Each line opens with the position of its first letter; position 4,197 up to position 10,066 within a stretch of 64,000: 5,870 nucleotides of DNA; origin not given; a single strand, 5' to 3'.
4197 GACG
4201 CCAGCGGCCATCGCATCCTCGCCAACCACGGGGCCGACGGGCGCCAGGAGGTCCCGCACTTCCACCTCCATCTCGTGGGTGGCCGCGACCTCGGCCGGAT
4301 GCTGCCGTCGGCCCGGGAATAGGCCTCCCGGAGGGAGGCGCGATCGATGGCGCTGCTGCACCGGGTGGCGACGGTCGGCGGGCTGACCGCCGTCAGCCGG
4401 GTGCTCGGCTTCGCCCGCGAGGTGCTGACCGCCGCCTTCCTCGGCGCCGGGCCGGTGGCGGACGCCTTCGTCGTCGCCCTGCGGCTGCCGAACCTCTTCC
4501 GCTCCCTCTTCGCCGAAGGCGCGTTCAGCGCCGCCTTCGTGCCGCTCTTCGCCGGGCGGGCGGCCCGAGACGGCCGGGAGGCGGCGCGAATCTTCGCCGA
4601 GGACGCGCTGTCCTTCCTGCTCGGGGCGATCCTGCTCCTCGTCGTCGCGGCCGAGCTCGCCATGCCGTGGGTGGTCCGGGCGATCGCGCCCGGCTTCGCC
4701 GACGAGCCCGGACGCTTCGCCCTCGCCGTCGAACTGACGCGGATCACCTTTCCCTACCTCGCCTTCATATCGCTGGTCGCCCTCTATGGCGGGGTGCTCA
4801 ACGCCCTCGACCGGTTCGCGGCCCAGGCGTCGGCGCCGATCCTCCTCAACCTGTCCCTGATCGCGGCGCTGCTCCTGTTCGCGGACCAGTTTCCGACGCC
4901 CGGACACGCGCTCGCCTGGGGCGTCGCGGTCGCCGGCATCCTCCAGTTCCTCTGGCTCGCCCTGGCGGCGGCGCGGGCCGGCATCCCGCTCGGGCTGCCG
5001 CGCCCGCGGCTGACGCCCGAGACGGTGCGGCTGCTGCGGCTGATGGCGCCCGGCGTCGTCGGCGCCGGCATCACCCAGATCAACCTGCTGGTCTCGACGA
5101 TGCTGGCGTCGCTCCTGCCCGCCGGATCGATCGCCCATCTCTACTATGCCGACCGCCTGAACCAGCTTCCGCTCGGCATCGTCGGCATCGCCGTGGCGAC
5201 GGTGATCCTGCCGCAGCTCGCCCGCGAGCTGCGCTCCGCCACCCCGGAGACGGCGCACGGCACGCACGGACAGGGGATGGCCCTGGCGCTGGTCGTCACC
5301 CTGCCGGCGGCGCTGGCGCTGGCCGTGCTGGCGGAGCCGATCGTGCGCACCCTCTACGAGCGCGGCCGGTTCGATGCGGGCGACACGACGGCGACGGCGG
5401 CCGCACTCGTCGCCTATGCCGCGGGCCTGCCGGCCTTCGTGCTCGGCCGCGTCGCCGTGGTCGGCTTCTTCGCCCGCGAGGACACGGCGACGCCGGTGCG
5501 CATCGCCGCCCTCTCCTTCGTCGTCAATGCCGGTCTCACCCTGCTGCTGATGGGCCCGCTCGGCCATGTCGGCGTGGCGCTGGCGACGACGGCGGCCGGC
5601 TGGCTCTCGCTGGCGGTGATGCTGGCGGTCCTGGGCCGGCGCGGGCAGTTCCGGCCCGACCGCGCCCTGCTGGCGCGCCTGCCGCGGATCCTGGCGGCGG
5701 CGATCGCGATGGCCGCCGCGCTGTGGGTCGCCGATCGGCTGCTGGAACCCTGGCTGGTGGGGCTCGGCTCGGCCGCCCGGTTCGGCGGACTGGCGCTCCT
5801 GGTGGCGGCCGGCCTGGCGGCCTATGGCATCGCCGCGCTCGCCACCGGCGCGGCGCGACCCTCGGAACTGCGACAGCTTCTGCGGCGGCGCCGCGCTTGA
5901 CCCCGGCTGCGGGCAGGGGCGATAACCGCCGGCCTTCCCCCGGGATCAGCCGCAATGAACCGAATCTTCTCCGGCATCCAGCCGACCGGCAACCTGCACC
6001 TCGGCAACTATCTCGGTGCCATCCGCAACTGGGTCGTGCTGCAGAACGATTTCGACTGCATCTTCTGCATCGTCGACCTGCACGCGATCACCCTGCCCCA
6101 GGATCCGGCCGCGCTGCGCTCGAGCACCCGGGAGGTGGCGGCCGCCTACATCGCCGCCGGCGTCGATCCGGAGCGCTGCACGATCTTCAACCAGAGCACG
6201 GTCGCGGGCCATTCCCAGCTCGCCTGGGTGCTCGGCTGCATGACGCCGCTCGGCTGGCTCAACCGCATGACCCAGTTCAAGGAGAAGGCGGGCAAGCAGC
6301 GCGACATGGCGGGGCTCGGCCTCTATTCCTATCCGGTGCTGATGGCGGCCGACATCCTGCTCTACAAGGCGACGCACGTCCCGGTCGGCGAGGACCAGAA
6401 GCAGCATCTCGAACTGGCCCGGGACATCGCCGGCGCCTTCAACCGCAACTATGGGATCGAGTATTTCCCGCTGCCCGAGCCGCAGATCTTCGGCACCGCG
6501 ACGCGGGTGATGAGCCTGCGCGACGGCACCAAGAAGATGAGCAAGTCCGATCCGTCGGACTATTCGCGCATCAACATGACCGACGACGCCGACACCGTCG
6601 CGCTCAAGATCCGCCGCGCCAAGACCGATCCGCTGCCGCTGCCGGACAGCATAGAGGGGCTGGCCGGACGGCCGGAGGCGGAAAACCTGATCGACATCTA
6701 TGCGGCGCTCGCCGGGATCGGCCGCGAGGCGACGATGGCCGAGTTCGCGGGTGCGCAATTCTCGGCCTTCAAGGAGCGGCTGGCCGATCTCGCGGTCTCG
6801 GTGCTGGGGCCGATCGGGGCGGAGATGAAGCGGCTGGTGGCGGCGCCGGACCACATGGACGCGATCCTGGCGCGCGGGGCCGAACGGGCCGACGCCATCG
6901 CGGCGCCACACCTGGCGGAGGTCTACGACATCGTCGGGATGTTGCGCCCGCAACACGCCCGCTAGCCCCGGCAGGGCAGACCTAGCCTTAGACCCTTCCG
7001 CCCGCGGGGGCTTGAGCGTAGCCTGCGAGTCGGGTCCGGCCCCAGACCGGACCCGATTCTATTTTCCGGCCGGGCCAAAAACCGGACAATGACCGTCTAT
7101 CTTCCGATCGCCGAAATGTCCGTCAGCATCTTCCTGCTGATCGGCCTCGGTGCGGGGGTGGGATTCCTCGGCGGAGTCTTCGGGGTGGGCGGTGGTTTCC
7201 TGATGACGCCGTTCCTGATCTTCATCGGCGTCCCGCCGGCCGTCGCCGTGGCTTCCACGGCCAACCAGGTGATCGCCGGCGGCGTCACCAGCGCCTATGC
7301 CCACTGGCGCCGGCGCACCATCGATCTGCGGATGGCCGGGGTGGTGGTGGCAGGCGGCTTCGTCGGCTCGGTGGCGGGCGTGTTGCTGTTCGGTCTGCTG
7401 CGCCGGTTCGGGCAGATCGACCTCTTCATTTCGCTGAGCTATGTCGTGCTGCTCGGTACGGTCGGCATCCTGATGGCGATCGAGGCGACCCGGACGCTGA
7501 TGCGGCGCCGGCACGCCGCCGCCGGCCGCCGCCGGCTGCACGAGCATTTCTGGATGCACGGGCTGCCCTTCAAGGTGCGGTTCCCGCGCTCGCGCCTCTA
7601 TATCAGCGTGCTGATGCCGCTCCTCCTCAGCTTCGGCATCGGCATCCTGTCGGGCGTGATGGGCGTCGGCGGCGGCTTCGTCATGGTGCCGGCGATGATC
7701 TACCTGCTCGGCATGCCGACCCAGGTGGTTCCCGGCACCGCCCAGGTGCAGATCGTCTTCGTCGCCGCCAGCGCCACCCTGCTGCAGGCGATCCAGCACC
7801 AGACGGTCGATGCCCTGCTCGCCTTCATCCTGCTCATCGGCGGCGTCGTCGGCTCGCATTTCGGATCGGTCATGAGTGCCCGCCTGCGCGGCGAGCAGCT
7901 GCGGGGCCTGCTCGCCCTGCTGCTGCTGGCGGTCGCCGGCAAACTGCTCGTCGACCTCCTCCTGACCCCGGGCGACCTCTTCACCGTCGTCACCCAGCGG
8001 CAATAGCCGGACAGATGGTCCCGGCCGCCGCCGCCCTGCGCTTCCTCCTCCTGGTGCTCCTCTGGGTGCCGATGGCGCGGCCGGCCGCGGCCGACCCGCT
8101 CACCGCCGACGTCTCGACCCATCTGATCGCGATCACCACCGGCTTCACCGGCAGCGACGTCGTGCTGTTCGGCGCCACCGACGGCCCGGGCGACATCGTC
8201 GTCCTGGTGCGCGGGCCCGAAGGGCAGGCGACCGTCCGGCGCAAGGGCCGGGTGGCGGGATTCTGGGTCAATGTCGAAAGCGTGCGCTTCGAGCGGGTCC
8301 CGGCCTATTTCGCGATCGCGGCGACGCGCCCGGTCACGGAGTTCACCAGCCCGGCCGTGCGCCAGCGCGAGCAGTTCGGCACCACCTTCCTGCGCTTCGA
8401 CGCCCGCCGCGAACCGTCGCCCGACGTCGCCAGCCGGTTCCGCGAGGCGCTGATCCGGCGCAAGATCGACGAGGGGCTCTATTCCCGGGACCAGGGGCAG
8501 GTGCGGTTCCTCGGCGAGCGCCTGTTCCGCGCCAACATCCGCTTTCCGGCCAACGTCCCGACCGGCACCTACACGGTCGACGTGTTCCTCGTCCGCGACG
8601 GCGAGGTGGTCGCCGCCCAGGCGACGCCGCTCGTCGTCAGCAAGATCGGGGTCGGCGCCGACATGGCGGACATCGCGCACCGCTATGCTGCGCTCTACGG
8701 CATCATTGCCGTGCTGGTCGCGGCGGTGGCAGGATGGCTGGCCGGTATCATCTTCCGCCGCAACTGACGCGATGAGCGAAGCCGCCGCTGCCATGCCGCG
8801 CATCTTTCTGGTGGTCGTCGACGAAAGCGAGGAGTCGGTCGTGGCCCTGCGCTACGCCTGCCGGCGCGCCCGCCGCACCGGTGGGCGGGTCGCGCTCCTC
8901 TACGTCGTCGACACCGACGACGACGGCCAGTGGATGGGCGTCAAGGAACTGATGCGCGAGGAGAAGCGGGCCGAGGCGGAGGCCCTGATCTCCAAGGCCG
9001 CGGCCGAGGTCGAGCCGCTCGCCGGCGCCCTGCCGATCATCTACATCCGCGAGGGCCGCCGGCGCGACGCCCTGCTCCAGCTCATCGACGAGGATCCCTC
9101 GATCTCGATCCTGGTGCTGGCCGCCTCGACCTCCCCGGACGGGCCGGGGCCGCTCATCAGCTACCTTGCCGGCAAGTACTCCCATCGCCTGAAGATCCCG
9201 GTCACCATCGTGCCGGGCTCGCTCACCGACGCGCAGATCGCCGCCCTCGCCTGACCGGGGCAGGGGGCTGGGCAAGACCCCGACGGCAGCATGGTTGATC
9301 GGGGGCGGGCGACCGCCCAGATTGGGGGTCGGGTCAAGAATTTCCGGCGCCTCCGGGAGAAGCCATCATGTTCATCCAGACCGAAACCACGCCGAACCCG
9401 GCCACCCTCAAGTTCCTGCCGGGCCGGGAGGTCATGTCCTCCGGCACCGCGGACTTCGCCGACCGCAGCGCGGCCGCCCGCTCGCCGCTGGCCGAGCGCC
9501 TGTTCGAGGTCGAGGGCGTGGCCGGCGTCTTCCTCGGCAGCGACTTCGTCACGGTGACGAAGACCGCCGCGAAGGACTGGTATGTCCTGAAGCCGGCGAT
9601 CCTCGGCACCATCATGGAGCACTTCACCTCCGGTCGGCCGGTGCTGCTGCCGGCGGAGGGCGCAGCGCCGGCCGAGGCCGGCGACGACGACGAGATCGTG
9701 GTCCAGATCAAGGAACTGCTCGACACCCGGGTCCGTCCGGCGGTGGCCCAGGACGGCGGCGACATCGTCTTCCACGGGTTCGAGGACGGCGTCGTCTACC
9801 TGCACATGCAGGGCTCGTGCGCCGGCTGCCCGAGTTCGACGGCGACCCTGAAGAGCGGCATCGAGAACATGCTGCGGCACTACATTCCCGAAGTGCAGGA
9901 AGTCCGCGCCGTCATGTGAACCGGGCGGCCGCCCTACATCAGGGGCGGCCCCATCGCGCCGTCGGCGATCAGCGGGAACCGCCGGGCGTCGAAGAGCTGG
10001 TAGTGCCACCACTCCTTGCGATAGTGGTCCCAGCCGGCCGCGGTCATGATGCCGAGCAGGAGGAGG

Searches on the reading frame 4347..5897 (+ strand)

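Call 52: search_protein_families(library=pfam, proteins=[window:4347-5897:+], max_evalue=0.001)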
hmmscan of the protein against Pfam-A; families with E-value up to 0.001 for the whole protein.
window:4347-5897:+ (517 aa): 1 family
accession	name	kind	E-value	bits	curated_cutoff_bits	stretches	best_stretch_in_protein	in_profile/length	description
PF03023.19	MurJ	-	7.7e-119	397.7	27.4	1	29-472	2-443/451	Lipid II flippase MurJ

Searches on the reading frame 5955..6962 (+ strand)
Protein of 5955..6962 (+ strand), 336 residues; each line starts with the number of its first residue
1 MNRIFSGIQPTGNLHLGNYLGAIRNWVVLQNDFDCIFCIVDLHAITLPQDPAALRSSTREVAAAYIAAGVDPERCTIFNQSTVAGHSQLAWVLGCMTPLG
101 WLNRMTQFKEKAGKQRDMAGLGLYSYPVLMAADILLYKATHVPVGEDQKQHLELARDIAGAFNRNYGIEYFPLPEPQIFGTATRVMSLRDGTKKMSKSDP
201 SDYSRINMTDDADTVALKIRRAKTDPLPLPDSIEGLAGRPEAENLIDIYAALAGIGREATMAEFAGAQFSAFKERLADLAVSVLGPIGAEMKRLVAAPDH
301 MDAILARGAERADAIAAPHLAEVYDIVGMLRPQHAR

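Call 52: search_protein_families(library=pfam, proteins=[window:5955-6962:+], max_evalue=0.001)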
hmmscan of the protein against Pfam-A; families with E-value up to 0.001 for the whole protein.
window:5955-6962:+ (336 aa): 1 family
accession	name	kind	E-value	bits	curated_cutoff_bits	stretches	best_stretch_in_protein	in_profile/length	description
PF00579.31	tRNA-synt_1b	-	3.9e-73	246.7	21.1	1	3-279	7-286/292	tRNA synthetases class I (W and Y)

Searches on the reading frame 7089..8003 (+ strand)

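Call 52: search_protein_families(library=pfam, proteins=[window:7089-8003:+], max_evalue=0.001)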
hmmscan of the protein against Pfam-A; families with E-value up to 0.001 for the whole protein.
window:7089-8003:+ (305 aa): 1 family
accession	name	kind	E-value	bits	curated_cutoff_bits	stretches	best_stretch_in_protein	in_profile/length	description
PF01925.25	TauE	-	1.3e-47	162.9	32.6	1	17-286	1-237/237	Sulfite exporter TauE/SafE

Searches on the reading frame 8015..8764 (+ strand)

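Call 52: search_protein_families(library=pfam, proteins=[window:8015-8764:+], max_evalue=0.001)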
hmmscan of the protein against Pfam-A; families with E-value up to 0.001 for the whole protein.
window:8015-8764:+ (250 aa): 1 family
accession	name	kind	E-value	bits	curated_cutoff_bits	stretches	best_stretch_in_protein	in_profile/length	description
PF09608.15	Alph_Pro_TM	-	6e-80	268.7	24.5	1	29-249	2-227/227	Putative transmembrane protein (Alph_Pro_TM)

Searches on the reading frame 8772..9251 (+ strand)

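Call 52: search_protein_families(library=pfam, proteins=[window:8772-9251:+], max_evalue=0.001)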
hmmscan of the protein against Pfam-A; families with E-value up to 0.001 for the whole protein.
window:8772-9251:+ (160 aa): 1 family
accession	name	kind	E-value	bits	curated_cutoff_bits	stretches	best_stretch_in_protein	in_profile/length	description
PF00582.32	Usp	-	9e-14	52.7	24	1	9-148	2-141/141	Universal stress protein family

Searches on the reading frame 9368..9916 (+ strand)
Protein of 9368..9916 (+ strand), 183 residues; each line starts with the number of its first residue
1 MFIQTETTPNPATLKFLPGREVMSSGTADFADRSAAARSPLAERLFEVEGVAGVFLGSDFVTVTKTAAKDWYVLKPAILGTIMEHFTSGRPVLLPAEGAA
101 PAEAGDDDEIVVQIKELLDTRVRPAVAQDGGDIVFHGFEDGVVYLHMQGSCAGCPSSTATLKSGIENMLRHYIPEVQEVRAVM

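Call 52: search_protein_families(library=pfam, proteins=[window:9368-9916:+], max_evalue=0.001)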
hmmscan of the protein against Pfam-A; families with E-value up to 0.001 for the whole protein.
window:9368-9916:+ (183 aa): 2 families
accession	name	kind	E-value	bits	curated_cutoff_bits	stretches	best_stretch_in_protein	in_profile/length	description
PF08712.16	Nfu_N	-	6.2e-32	109.9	27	1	3-89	1-88/88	Scaffold protein Nfu/NifU N terminal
PF01106.22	NifU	-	3.8e-29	101.1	27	1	114-179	1-66/67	NifU-like domain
